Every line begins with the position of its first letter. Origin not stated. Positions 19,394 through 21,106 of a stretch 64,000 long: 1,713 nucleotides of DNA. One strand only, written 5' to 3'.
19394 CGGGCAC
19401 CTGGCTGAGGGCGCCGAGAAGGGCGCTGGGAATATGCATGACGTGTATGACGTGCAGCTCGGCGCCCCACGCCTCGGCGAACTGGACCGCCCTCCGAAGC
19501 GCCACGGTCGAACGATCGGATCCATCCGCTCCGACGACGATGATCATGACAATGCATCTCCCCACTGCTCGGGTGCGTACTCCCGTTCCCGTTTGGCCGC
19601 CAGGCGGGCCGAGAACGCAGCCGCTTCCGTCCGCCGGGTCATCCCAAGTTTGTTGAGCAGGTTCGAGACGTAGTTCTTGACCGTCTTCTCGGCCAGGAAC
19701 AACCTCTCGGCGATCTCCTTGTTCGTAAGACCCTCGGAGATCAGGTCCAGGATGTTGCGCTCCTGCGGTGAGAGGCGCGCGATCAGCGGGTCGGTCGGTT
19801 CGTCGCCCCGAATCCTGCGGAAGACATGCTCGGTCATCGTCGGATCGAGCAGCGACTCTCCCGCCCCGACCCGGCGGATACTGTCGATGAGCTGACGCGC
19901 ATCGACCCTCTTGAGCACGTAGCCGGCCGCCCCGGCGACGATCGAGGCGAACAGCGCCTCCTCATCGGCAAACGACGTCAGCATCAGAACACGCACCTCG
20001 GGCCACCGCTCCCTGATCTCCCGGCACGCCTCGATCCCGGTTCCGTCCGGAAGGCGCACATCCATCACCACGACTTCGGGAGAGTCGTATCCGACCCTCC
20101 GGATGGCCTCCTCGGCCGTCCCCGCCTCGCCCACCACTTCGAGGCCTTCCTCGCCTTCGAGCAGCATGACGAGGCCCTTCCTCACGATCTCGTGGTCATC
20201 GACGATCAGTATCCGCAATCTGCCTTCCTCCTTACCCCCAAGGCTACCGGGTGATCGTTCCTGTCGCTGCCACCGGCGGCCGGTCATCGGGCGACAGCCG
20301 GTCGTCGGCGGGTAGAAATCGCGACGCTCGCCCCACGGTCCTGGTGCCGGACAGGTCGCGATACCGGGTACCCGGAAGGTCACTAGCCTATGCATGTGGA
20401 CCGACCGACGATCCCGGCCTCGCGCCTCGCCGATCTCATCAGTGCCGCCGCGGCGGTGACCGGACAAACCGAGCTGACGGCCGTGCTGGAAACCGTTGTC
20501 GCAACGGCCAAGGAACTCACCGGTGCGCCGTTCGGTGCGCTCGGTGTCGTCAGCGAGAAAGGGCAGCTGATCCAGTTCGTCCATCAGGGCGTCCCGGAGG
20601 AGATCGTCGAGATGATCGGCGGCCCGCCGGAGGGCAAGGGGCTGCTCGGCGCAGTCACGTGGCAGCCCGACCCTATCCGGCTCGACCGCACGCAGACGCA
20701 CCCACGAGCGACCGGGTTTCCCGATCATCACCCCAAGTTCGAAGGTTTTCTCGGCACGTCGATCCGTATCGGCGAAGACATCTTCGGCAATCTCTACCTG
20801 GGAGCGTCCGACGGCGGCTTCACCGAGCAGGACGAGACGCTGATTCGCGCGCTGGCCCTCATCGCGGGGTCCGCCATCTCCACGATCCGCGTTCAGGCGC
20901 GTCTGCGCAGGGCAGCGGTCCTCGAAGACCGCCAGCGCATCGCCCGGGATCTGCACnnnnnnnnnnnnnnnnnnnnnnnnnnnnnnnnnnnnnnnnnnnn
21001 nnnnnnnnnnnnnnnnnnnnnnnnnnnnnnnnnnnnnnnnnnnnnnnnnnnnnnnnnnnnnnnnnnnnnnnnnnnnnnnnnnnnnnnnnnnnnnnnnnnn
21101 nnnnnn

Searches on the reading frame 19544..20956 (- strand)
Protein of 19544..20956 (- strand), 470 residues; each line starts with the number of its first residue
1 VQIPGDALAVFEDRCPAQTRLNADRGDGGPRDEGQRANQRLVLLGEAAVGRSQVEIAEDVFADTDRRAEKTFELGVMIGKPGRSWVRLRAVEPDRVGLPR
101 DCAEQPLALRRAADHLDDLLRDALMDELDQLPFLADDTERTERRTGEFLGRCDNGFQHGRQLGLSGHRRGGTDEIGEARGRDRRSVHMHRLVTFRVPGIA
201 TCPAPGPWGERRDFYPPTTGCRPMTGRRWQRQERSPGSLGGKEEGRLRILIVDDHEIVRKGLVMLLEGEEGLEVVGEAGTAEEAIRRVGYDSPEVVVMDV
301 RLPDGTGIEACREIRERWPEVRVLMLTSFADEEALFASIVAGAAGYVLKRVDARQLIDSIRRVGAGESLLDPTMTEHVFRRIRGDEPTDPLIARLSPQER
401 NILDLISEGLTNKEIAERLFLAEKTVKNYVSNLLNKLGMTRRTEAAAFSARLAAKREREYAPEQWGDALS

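Call 74: search_protein_families(library=pfam, proteins=[window:19544-20956:-], max_evalue=0.00001)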
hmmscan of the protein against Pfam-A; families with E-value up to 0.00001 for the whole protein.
window:19544-20956:- (470 aa): 3 families
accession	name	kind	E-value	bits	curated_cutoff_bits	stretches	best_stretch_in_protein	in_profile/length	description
PF00072.30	Response_reg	-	1.9e-27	96.1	30.2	1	249-360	1-110/111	Response regulator receiver domain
PF00196.25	GerE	-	4e-19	68.4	23.5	1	394-447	2-55/57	Bacterial regulatory proteins, luxR family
PF08281.18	Sigma70_r4_2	-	2.5e-07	30.7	25.7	1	391-436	7-53/54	Sigma-70, region 4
